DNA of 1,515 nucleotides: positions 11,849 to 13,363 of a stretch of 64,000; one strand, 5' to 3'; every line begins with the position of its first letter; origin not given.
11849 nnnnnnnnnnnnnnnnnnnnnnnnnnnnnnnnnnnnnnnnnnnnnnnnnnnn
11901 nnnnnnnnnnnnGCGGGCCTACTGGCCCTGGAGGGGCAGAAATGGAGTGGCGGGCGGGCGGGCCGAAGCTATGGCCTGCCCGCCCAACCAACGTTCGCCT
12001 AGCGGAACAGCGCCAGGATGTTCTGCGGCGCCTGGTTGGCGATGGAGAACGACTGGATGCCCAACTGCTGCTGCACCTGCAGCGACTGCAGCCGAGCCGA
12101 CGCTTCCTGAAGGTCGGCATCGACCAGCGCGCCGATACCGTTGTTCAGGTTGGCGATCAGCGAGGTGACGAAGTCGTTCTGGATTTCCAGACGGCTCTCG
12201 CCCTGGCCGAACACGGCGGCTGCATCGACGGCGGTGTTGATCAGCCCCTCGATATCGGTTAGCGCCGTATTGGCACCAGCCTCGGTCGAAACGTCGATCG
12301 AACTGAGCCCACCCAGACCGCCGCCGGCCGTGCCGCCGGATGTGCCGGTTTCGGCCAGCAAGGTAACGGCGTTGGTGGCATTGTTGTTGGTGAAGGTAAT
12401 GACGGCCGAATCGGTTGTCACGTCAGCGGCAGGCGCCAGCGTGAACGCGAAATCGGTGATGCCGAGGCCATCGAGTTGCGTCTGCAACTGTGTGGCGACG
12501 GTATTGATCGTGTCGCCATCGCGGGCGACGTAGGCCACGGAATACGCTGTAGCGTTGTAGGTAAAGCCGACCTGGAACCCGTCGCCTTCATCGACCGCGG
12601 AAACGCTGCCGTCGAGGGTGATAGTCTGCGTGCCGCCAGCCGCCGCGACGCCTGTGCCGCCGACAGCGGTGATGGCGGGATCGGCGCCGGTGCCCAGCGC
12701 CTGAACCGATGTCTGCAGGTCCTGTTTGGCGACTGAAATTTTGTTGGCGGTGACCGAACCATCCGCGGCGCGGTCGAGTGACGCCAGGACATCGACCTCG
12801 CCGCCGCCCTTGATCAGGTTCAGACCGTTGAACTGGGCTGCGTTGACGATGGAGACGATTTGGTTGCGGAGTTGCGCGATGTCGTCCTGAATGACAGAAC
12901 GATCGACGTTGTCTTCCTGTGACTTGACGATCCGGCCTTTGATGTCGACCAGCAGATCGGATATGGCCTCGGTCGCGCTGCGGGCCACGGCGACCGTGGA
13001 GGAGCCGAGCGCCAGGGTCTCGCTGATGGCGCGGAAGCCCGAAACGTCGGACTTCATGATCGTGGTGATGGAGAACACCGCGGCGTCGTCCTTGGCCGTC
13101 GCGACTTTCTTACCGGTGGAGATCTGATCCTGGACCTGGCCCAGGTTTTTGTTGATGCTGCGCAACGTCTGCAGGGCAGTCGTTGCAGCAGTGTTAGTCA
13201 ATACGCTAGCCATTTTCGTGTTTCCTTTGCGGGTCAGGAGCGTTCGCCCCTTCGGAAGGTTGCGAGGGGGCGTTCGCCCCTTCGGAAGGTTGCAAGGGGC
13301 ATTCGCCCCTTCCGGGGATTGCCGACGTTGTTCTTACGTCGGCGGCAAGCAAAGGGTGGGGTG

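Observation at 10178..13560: DUF1217-flbT-flaF-flagellin module with a ~350-bp flagellin leader carrying 30-bp tandem repeats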

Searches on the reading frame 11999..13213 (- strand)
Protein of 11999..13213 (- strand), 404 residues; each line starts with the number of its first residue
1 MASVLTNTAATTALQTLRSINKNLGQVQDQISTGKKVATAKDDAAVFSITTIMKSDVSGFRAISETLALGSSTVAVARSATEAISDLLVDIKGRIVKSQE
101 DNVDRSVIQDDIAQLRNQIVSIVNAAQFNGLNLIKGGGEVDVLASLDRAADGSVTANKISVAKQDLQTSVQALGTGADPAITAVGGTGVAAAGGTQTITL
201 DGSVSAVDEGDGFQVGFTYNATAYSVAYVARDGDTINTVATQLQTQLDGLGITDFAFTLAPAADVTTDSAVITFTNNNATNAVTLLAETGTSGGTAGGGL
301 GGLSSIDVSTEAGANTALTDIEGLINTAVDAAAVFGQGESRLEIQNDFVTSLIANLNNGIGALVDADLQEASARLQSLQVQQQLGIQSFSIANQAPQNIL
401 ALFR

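Call 5: search_protein_families(library=pfam, proteins=[window:11999-13213:-])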
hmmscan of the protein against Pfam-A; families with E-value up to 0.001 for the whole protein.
window:11999-13213:- (404 aa): 2 families
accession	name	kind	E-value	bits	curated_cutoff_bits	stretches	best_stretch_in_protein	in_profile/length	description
PF00669.25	Flagellin_N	-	6.5e-24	85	26.6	1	4-136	1-136/139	Bacterial flagellin N-terminal helical region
PF00700.27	Flagellin_C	-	3.4e-15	56.6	23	1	320-403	3-86/86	Bacterial flagellin C-terminal helical region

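Call 14: find_encoding_contigs(protein=window:11999-13213:-, flank=3000, max_places=10)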
Protein window:11999-13213:- (404 aa): 6 contigs read that carry it; 2 places shown.
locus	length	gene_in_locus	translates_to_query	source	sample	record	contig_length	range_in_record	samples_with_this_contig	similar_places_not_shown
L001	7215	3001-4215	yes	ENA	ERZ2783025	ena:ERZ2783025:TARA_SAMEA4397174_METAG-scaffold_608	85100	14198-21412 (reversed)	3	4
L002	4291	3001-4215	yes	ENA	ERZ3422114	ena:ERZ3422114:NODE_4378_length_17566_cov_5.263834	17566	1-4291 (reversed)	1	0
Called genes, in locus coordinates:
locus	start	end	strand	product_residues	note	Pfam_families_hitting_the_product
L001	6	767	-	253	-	PF02120:Flg_hook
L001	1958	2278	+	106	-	PF10135:Rod-binding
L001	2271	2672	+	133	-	-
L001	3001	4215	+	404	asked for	PF00669:Flagellin_N, PF00700:Flagellin_C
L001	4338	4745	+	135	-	PF07309:FlaF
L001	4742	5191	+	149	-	PF07378:FlbT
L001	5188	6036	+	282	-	PF06748:DUF1217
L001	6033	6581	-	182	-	PF02525:Flavodoxin_2, PF03358:FMN_red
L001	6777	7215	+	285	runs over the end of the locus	PF13714:PEP_mutase, PF00463:ICL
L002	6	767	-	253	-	PF02120:Flg_hook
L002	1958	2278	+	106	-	PF10135:Rod-binding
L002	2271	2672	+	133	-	-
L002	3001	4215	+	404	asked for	PF00669:Flagellin_N, PF00700:Flagellin_C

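Call 15: find_homologous_proteins(query=window:11999-13213:-)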
Query window:11999-13213:- (404 aa): 7370 proteins with E <= 0.001 among 8000 candidates; the best 120 are listed.
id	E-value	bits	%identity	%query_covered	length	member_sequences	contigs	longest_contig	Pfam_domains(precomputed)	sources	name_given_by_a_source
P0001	6.2e-236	800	100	100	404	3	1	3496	PF00700.28,PF00669.26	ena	-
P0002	1.8e-178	611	74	100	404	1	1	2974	PF00700.28,PF00669.26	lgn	-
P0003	4.7e-175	600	75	100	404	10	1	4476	PF00700.28,PF00669.26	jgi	jgi:flagellin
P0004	1.8e-171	588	74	100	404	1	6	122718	PF00700.28,PF00669.26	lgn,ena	-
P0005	2.4e-171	588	73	100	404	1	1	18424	PF00700.28,PF00669.26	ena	-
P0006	9.8e-169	579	72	100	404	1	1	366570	PF00700.28,PF00669.26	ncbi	-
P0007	7.4e-161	553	70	100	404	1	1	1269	PF00700.28,PF00669.26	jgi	-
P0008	1.3e-153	529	69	100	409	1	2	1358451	PF00700.28,PF00669.26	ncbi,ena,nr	ncbi:MAG: flagellin [Alphaproteobacteria bacterium]|nr:flagellin [Alphaproteobacteria bacterium] MCB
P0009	1.5e-133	463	63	100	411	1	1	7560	PF00700.28,PF00669.26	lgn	-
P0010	1.9e-133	463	63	100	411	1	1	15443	PF00700.28,PF00669.26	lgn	-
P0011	2.1e-133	463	63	100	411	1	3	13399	PF00700.28,PF00669.26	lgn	-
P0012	6.1e-125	435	57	100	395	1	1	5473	PF00700.28,PF00669.26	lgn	-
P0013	5.1e-120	419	55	100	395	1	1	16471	PF00700.28,PF00669.26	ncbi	-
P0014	1.5e-118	414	55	100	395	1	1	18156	PF00700.28,PF00669.26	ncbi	-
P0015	1.6e-118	414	54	100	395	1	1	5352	PF00700.28,PF00669.26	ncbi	-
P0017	9.9e-117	408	56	100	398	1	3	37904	PF00700.28,PF00669.26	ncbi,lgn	ncbi:MAG: flagellin [Parvularculaceae bacterium]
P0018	1.3e-116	408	56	100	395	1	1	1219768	PF00700.28,PF00669.26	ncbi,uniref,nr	ncbi:flagellin [Futiania mangrovi]|uniref:Flagellin n=1 Tax=Futiania mangrovi TaxID=2959716 RepID=A0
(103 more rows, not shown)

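Call 17: find_encoding_contigs(protein=P0004, flank=3500, max_places=4)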
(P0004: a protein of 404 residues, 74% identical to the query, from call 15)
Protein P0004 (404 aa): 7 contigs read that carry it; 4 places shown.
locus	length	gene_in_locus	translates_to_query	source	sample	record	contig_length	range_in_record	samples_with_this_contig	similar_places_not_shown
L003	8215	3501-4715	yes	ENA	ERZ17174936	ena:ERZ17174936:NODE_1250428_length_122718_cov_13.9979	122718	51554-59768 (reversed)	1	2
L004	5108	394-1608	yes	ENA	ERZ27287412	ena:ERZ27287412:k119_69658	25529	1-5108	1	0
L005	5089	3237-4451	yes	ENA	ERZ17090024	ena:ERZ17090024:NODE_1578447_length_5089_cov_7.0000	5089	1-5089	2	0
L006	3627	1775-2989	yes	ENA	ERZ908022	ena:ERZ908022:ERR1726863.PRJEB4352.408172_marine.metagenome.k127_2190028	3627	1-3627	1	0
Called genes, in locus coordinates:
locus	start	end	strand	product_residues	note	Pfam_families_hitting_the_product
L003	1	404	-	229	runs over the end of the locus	PF03963:FlgD, PF13860:FlgD_ig (faint)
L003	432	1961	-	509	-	PF02120:Flg_hook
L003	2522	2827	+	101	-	PF10135:Rod-binding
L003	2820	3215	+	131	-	-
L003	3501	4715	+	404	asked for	PF00669:Flagellin_N, PF00700:Flagellin_C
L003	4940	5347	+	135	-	PF07309:FlaF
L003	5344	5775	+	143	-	PF07378:FlbT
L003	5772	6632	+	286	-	PF06748:DUF1217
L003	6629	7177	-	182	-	PF02525:Flavodoxin_2, PF03358:FMN_red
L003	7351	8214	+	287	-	PF13714:PEP_mutase, PF00463:ICL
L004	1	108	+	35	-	?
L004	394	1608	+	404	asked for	PF00669:Flagellin_N, PF00700:Flagellin_C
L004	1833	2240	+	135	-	PF07309:FlaF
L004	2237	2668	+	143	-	PF07378:FlbT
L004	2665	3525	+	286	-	PF06748:DUF1217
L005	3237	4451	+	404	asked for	PF00669:Flagellin_N, PF00700:Flagellin_C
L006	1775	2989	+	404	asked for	PF00669:Flagellin_N, PF00700:Flagellin_C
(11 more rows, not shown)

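Call 18: find_encoding_contigs(protein=P0006, flank=3500, max_places=3)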
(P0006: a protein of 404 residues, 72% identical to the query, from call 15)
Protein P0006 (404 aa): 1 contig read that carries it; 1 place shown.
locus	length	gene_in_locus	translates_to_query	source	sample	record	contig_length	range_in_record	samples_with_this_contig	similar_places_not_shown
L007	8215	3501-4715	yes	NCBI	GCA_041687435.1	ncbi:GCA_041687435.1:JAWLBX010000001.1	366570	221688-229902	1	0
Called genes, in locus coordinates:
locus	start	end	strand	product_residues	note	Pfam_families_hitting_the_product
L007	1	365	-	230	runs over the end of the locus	PF03963:FlgD, PF13860:FlgD_ig (faint)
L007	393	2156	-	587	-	PF02120:Flg_hook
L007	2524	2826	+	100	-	PF10135:Rod-binding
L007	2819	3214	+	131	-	-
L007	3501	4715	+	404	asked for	PF00669:Flagellin_N, PF00700:Flagellin_C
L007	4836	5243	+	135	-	PF07309:FlaF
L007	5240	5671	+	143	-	PF07378:FlbT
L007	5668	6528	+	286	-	PF06748:DUF1217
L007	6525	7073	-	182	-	PF02525:Flavodoxin_2, PF03358:FMN_red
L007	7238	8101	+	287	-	PF13714:PEP_mutase, PF00463:ICL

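Call 19: find_encoding_contigs(protein=P0008, flank=3500, max_places=3)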
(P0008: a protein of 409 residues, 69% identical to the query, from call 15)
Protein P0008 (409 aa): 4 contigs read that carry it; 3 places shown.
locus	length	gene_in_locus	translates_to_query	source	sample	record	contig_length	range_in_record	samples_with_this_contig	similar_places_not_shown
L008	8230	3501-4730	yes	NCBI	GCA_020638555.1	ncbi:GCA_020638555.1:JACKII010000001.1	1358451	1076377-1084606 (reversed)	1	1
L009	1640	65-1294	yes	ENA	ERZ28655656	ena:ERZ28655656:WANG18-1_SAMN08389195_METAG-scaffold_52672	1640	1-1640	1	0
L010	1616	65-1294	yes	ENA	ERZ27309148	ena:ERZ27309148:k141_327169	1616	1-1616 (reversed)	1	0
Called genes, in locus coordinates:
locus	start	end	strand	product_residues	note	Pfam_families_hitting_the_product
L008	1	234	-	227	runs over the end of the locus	PF03963:FlgD, PF13860:FlgD_ig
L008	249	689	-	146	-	PF02120:Flg_hook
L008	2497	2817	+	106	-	PF10135:Rod-binding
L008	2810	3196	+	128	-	-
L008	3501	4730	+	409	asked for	PF00669:Flagellin_N, PF00700:Flagellin_C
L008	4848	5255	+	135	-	PF07309:FlaF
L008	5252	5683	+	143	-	PF07378:FlbT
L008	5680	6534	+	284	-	PF06748:DUF1217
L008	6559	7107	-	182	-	PF02525:Flavodoxin_2, PF03358:FMN_red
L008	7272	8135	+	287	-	PF13714:PEP_mutase, PF00463:ICL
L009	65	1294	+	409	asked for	PF00669:Flagellin_N, PF00700:Flagellin_C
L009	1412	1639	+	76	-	?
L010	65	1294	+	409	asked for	PF00669:Flagellin_N, PF00700:Flagellin_C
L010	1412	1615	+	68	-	?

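Call 25: find_related_loci(query=window:11999-13213:-, collection=genome_contigs, flank=2500)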
Query window:11999-13213:- (404 aa) in genome_contigs; peptide patterns used: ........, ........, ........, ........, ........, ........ (x = any residue, [..] = any of these).
183 stretches matched a pattern; 16 encode a relative of the query (tblastn E <= 1e-3); 16 distinct loci.
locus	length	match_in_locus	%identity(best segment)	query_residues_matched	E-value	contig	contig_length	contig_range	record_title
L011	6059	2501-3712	76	1-404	3e-175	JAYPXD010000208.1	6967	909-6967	MAG: Alphaproteobacteria bacterium isolate 139588_S189_concoct_bins.tsv.059 NODE_10480_length_6967_cov_4.306713, whole g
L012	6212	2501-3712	76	1-404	1e-169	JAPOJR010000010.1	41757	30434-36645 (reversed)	MAG: Alphaproteobacteria bacterium isolate bin68 NODE_10_length_41757_cov_2.102063, whole genome shotgun sequence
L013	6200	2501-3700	54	1-404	4e-113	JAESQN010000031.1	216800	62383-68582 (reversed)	MAG: Robiginitomaculum sp. isolate NORP227 CoAssembly_2632790, whole genome shotgun sequence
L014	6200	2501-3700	54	1-404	5e-113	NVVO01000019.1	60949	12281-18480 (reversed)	MAG: Robiginitomaculum sp. isolate NORP61 Contig_source1383C_1219, whole genome shotgun sequence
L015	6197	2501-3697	54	1-404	2e-111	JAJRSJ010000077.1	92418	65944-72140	MAG: Alphaproteobacteria bacterium isolate Dive100_bin4.84 k141_1201104, whole genome shotgun sequence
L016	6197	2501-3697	54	1-404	3e-110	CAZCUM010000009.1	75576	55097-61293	MAG TPA_asm: uncultured Robiginitomaculum sp. isolate SRP215229_co1_116 genome assembly, contig: NODE_168_length_75576_c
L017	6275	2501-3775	50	1-404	3e-107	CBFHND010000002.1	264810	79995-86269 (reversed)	MAG: uncultured Rhodobacteraceae bacterium isolate AGTU_67_bin_12_orig genome assembly, contig: AGTU_67_bin_12_orig_AGTU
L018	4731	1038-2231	51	1-404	3e-102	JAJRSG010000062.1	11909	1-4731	MAG: Alphaproteobacteria bacterium isolate Dive100_bin4.62 k141_302388, whole genome shotgun sequence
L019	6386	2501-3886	47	1-404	2e-98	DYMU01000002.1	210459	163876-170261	MAG TPA_asm: Gemmobacter nectariphilus isolate SulCav_FS06-10_64_121 SulCav_FS06_10_6_length_210459_cov_71_501179, whole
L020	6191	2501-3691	52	3-404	8e-95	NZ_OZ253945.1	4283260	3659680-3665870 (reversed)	MAG: Hyphococcus sp. isolate 2f05e620-c47b-44e6-88d6-f49598d544e7 chromosome 1, complete sequence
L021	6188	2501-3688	51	3-404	2e-85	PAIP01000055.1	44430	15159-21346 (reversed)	MAG: Parvularcula sp. isolate NAT21 MHASMcontig_941834, whole genome shotgun sequence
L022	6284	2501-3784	46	1-404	1e-83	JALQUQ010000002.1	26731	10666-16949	MAG: Rhodobacteraceae bacterium isolate DJN.25 NODE_2_length_26731_cov_5.874878, whole genome shotgun sequence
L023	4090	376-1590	44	1-404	9e-81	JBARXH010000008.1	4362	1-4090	MAG: Litorimonas sp. isolate MFD12174_ilm_asm_bin6 k127_51548, whole genome shotgun sequence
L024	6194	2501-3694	44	1-404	2e-70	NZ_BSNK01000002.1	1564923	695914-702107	Algimonas ampicilliniresistens strain NBRC 108219 sequence2, whole genome shotgun sequence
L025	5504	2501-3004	51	1-168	1e-46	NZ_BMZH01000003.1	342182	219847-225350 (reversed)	Algimonas arctica strain KCTC 32513 sequence03, whole genome shotgun sequence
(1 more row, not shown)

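Call 29: find_encoding_contigs(protein=P0010, flank=2500, max_places=2)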
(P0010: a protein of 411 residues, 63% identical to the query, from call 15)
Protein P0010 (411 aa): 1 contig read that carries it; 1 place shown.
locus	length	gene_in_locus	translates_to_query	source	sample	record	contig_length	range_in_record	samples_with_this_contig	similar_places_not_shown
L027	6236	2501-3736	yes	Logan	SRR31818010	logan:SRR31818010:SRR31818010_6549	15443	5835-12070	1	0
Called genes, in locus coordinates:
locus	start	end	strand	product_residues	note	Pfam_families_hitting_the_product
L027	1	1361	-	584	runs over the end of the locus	PF02120:Flg_hook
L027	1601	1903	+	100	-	PF10135:Rod-binding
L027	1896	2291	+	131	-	-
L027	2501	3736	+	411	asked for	PF00669:Flagellin_N, PF00700:Flagellin_C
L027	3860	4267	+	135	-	PF07309:FlaF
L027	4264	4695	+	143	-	PF07378:FlbT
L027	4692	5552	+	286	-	PF06748:DUF1217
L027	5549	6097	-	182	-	PF02525:Flavodoxin_2, PF03358:FMN_red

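Call 30: find_encoding_contigs(protein=P0013, flank=2500, max_places=2)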
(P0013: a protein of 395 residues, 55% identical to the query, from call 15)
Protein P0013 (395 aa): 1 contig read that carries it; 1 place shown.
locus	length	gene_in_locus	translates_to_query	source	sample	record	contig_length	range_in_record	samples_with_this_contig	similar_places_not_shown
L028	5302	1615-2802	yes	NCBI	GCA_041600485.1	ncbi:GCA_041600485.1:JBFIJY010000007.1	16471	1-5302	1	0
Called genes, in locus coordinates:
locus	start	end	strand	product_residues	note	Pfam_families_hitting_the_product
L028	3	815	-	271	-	?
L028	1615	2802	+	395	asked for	PF00669:Flagellin_N, PF00700:Flagellin_C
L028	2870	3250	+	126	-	PF07309:FlaF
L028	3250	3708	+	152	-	PF07378:FlbT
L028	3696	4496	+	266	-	PF06748:DUF1217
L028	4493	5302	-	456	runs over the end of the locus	PF00006:ATP-synt_ab, PF18269:T3SS_ATPase_C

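Call 31: find_encoding_contigs(protein=P0018, flank=2500, max_places=2)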
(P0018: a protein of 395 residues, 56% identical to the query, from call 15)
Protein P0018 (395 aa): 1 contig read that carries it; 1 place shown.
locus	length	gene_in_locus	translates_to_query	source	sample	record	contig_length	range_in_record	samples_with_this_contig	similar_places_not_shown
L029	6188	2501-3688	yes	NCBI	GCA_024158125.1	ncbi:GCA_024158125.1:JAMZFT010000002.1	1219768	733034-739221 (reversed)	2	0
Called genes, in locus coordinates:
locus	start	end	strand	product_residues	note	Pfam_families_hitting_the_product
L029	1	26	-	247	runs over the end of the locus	PF03963:FlgD, PF13861:FLgD_tudor, PF13860:FlgD_ig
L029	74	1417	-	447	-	PF02120:Flg_hook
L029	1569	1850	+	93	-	-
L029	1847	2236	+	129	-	-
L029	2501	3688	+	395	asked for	PF00669:Flagellin_N, PF00700:Flagellin_C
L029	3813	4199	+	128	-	PF07309:FlaF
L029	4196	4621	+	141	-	PF07378:FlbT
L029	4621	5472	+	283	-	PF06748:DUF1217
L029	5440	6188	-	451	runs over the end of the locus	PF00006:ATP-synt_ab, PF18269:T3SS_ATPase_C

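Call 32: find_encoding_contigs(protein=P0005, flank=2500, max_places=2)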
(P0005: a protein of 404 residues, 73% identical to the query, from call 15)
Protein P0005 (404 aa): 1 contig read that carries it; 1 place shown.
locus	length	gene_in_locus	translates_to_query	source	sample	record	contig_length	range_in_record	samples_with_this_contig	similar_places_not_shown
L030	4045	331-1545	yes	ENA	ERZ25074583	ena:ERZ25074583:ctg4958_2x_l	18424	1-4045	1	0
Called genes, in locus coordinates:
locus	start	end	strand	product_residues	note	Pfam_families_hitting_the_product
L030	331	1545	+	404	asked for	PF00669:Flagellin_N, PF00700:Flagellin_C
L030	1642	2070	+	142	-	PF07309:FlaF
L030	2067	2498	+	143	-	PF07378:FlbT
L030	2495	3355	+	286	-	PF06748:DUF1217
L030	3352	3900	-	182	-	PF02525:Flavodoxin_2, PF03358:FMN_red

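Call 53: find_encoding_contigs(protein=P0011, flank=1500, max_places=3)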
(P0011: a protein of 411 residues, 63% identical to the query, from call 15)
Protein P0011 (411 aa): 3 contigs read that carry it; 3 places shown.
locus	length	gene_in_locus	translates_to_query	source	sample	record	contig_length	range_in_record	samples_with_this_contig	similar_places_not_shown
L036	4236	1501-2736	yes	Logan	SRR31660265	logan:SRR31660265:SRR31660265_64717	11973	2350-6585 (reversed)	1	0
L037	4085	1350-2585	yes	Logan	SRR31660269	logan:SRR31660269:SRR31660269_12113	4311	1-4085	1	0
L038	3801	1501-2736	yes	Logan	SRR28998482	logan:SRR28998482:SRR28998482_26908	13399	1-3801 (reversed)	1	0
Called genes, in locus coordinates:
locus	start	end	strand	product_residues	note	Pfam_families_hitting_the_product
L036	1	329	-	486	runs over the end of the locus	PF02120:Flg_hook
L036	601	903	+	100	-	PF10135:Rod-binding (weak)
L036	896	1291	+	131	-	-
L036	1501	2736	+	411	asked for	PF00669:Flagellin_N, PF00700:Flagellin_C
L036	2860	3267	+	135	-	PF07309:FlaF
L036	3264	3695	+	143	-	PF07378:FlbT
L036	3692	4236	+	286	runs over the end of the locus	PF06748:DUF1217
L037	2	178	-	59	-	?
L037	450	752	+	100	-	PF10135:Rod-binding (weak)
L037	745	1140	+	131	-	-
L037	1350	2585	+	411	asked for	PF00669:Flagellin_N, PF00700:Flagellin_C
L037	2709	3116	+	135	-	PF07309:FlaF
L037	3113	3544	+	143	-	PF07378:FlbT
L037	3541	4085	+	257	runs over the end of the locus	?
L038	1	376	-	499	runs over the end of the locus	PF02120:Flg_hook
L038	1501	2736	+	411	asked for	PF00669:Flagellin_N, PF00700:Flagellin_C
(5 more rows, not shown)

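Call 54: find_encoding_contigs(protein=P0014, flank=1500, max_places=2)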
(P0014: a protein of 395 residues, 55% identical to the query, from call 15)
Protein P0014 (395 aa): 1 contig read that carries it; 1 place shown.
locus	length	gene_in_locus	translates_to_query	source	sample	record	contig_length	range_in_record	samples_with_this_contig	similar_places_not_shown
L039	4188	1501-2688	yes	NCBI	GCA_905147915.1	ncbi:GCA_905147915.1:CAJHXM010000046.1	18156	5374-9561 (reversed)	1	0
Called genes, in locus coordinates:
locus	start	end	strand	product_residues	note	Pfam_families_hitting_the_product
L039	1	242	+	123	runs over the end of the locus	PF00072:Response_reg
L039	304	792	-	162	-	PF00072:Response_reg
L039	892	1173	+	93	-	-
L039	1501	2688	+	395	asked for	PF00669:Flagellin_N, PF00700:Flagellin_C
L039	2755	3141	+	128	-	PF07309:FlaF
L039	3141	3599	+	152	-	PF07378:FlbT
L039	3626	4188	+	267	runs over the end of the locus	PF06748:DUF1217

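Call 55: find_encoding_contigs(protein=P0017, flank=1500, max_places=2)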
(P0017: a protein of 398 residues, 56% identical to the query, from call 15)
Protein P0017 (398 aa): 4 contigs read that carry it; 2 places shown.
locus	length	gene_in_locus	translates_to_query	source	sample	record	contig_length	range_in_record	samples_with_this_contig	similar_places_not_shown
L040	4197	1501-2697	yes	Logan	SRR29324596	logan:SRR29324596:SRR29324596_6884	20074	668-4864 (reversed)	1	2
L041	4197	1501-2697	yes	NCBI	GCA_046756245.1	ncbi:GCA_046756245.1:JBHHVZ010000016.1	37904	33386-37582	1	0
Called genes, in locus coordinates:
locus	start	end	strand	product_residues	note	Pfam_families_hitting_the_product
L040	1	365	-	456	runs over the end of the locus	PF02120:Flg_hook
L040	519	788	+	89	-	PF10135:Rod-binding (weak)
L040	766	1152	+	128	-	PF05130:FlgN (faint)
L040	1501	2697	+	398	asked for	PF00669:Flagellin_N, PF00700:Flagellin_C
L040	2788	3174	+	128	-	PF07309:FlaF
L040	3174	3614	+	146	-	PF07378:FlbT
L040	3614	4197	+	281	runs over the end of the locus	PF06748:DUF1217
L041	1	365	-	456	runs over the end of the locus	PF02120:Flg_hook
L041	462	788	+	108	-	PF10135:Rod-binding (weak)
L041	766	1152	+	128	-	PF05130:FlgN (faint)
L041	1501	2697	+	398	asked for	PF00669:Flagellin_N, PF00700:Flagellin_C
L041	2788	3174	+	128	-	PF07309:FlaF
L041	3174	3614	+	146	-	PF07378:FlbT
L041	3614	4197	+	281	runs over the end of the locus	PF06748:DUF1217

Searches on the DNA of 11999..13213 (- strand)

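Call 99: search_rna_families(sources=[L003, L008, L011, L027, L029, L013, L024, L017, L040], threshold=evalue, max_evalue=0.5)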
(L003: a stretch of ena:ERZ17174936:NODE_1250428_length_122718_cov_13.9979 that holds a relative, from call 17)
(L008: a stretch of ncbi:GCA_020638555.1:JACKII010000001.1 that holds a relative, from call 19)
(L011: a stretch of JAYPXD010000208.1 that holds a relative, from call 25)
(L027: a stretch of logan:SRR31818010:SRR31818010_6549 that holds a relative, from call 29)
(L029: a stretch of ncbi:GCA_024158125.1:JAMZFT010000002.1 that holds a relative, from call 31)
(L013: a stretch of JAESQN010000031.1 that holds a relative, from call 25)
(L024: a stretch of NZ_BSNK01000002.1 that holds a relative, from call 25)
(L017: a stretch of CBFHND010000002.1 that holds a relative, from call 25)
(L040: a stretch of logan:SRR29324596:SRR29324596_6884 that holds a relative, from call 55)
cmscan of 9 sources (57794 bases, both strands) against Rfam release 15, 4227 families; matches with E-value up to 0.5: 0.
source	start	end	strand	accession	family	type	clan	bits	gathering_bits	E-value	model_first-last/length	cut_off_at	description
